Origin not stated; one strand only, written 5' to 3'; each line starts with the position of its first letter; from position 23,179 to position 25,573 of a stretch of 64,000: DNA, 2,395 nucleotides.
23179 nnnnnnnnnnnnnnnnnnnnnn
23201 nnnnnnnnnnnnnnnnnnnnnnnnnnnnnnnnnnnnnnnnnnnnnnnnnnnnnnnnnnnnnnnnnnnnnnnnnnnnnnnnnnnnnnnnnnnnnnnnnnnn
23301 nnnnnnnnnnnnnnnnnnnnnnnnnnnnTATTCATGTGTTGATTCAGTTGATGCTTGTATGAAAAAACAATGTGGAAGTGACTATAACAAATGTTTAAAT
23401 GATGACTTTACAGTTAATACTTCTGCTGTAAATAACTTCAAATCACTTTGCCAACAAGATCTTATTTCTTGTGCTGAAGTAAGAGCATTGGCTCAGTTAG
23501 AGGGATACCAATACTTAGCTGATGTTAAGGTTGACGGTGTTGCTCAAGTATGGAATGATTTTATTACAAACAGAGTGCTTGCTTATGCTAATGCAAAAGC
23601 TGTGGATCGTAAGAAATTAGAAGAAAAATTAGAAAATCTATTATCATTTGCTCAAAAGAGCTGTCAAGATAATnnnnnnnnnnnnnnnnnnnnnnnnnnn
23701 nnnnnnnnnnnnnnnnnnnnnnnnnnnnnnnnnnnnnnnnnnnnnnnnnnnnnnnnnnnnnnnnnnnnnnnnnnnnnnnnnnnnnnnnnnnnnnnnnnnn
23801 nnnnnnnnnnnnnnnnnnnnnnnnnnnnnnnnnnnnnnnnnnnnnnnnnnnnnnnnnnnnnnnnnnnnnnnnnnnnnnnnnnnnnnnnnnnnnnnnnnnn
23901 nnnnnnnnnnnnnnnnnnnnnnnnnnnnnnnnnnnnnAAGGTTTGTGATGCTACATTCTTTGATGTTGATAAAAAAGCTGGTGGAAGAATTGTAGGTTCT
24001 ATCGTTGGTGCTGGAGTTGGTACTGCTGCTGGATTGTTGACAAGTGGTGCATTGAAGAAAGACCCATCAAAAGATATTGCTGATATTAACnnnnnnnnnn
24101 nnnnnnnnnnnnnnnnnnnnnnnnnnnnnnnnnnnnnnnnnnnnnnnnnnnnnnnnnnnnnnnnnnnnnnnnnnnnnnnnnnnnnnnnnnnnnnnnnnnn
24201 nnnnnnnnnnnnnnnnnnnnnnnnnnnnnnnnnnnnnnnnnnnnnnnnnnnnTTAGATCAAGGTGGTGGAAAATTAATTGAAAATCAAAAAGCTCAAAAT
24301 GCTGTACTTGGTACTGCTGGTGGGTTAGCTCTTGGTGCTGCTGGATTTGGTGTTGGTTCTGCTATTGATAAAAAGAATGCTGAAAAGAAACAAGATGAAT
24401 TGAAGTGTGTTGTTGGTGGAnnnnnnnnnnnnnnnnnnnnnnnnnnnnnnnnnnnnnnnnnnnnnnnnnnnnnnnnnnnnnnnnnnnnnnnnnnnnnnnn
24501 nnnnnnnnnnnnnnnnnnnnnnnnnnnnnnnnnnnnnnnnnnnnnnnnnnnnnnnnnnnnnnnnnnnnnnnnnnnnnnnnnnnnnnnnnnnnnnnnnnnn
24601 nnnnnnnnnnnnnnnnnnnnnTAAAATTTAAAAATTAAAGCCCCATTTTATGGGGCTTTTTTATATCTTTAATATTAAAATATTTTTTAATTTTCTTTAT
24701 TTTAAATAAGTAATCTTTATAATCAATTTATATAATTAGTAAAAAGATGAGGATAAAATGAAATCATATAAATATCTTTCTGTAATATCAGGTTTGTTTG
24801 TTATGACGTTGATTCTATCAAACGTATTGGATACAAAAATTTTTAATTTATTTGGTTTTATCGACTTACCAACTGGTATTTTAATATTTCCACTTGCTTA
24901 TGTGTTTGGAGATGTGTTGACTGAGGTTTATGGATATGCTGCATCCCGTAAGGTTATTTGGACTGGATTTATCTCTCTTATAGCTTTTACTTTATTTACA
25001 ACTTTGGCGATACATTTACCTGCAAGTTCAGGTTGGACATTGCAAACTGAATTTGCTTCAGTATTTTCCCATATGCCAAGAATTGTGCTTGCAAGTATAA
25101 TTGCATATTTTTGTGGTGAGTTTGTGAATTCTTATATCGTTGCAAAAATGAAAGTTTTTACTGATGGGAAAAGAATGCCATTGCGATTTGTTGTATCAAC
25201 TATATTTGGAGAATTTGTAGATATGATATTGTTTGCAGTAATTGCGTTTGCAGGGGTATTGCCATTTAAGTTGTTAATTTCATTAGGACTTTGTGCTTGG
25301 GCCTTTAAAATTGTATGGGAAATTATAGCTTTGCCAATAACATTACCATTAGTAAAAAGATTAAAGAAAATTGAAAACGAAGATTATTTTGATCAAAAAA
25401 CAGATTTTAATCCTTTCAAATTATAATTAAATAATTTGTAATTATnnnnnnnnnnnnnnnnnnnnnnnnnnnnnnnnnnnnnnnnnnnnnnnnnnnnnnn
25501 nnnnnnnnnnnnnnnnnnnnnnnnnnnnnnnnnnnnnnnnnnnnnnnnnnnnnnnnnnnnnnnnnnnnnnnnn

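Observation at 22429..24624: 731-aa secreted, disulfide-rich protein with two glycine-zipper helices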

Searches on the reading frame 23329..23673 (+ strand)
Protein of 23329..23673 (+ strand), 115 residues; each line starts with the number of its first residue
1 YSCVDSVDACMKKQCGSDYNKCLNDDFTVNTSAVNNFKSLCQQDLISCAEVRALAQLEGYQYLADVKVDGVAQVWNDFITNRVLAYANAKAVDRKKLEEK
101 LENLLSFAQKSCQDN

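Call 32: find_related_loci(query=A2, collection=genome_contigs, flank=8000)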
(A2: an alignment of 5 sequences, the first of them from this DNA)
Query A2 (115 aa) in genome_contigs; peptide patterns used: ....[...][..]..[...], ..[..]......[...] (x = any residue, [..] = any of these).
26 stretches matched a pattern; 3 encode a relative of the query (tblastn E <= 1e-3); 3 distinct loci.
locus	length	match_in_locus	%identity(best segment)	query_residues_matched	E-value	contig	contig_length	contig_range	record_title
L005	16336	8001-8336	50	3-114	2e-37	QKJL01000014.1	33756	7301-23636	MAG: Alphaproteobacteria bacterium isolate SZUA-605 scaffold_2614, whole genome shotgun sequence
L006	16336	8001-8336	47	2-113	3e-37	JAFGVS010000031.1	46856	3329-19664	MAG: Alphaproteobacteria bacterium isolate ZodW_Metabat.18 k87_9493934, whole genome shotgun sequence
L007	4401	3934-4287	44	3-115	2e-33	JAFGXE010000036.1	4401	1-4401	MAG: Alphaproteobacteria bacterium isolate ZodW_Metabat.337 k87_6332487, whole genome shotgun sequence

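Call 36: search_protein_families(library=pfam, proteins=[L006:1574-2605:+, L006:2608-3135:+, L006:3135-3587:-, L006:3590-3967:-, L006:4357-5610:-, L006:5669-6292:-, L006:6524-7132:-, L006:9215-11017:+, L006:11120-11704:+, L006:12796-13233:+], max_evalue=0.001)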
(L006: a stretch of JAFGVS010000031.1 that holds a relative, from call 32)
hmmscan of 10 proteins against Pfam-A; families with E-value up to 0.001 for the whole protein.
L006:1574-2605:+ (344 aa): 3 families
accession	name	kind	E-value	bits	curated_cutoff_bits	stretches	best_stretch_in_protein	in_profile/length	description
PF00924.24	MS_channel_2nd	-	2.8e-22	79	20.2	1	178-245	1-68/68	Mechanosensitive ion channel, beta-domain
PF21082.3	MS_channel_3rd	-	2.8e-12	47.3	21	1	251-335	1-88/88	Mechanosensitive ion channel MscS, C-terminal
PF21088.3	MS_channel_1st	-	3.9e-08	33.6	23.1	1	138-177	3-42/42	Mechanosensitive ion channel, transmembrane helices 2/3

L006:2608-3135:+ (176 aa): 2 families
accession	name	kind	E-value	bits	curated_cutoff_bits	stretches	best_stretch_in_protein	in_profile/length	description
PF03602.21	Cons_hypoth95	-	3.4e-33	115.3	24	1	2-174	1-181/182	Conserved hypothetical protein 95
PF02086.21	MethyltransfD12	-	3.8e-05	24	22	0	42-95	17-69/253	D12 class N6 adenine-specific DNA methyltransferase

L006:3135-3587:- (150 aa): 2 families
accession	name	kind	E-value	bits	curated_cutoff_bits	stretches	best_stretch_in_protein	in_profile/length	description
PF03061.28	4HBT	-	3e-14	53.5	20.6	1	26-115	1-76/79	Thioesterase superfamily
PF13279.12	4HBT_2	-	2.4e-13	51.1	25.5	1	20-138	3-116/122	Thioesterase-like superfamily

L006:3590-3967:- (125 aa): 2 families
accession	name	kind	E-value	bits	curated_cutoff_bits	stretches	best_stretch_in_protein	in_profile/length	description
PF13411.12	MerR_1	-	2.7e-20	72.7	21.6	1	7-75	2-68/69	MerR HTH family regulatory protein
PF00376.29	MerR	-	3.3e-09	36.8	28.2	1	7-44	1-38/38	MerR family regulatory protein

L006:4357-5610:- (417 aa): 3 families
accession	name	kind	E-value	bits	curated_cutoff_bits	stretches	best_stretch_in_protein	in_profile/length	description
PF05697.18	Trigger_N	-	2.6e-25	89.8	22.2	1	4-145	1-144/144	Bacterial trigger factor protein (TF)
PF05698.19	Trigger_C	-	2.9e-19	70.1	22.7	1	263-403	2-161/162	Bacterial trigger factor protein (TF) C-terminus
PF00254.34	FKBP_C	-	7.6e-14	52.2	21.1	1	159-239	3-93/94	FKBP-type peptidyl-prolyl cis-trans isomerase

L006:5669-6292:- (207 aa): 2 families
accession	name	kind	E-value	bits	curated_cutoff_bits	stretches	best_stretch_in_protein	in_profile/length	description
PF03948.19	Ribosomal_L9_C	-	2.9e-18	66.5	23.2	1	63-145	2-85/86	Ribosomal protein L9, C-terminal domain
PF01281.25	Ribosomal_L9_N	-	2.1e-17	62.8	20.7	1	1-43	2-44/47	Ribosomal protein L9, N-terminal domain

L006:6524-7132:- (202 aa): 1 family
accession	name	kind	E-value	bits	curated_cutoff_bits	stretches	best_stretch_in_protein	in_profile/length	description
PF01250.22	Ribosomal_S6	-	4.4e-26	91.3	27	1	90-178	2-90/90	Ribosomal protein S6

L006:9215-11017:+ (601 aa): 3 families
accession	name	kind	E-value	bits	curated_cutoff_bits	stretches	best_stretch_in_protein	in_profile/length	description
PF00664.28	ABC_membrane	-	5e-37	128.5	28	1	43-305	2-266/274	ABC transporter transmembrane region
PF00005.33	ABC_tran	-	8.4e-34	117.6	25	1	376-525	2-137/137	ABC transporter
PF02463.25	SMC_N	-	5.5e-10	39.5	40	1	415-567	110-211/220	RecF/RecN/SMC N terminal domain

L006:11120-11704:+ (195 aa): 1 family
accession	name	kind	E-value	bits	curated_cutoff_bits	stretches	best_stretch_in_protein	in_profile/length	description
PF13505.12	OMP_b-brl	-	1.7e-08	35.3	28.7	1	16-195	27-175/175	Outer membrane protein beta-barrel domain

L006:12796-13233:+ (146 aa): 0 families

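Call 47: find_related_loci(query=A2, collection=metagenome_contigs, flank=6000)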
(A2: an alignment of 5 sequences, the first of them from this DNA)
Query A2 (115 aa) in metagenome_contigs; peptide patterns used: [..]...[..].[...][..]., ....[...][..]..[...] (x = any residue, [..] = any of these).
93 stretches matched a pattern, but none encodes a relative of the query by tblastn (E <= 1e-3).

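Call 73: find_homologous_proteins(query=A2, max_evalue=0.01)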
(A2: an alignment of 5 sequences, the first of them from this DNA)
Query A2 (5 sequences): 355 candidates shared short words with the query, none scored E <= 0.01.

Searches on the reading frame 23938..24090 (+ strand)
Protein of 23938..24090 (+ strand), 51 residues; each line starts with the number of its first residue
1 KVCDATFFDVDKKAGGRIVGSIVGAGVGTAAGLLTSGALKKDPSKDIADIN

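Call 79: search_protein_families(library=pfam, proteins=[window:23938-24090:+], max_evalue=10)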
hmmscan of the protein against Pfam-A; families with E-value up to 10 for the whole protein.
seq(51 aa): 2 families
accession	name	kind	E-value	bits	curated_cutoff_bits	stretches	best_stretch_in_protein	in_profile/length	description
PF13488.11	Gly-zipper_Omp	-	0.0039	17.5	25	1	14-36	17-39/46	Glycine zipper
PF12732.12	YtxH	-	0.057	14.3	37.5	1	19-35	2-18/71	YtxH-like protein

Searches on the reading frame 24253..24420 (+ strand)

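Call 79: search_protein_families(library=pfam, proteins=[window:24253-24420:+], max_evalue=10)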
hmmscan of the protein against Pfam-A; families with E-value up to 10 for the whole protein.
seq(56 aa): 1 family
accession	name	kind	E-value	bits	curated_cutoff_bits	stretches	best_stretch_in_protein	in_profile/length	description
PF08040.16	NADH_oxidored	-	0.31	11.2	27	1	29-45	18-34/58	MNLL subunit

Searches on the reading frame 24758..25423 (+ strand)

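Call 21: search_protein_families(library=pfam, proteins=[window:24758-25423:+], max_evalue=0.01)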
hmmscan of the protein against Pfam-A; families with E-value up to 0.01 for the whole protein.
window:24758-25423:+ (222 aa): 1 family
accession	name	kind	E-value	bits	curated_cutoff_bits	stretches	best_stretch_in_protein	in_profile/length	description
PF02592.20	Vut_1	-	3.2e-45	154.6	27.2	1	39-196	2-150/152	Putative vitamin uptake transporter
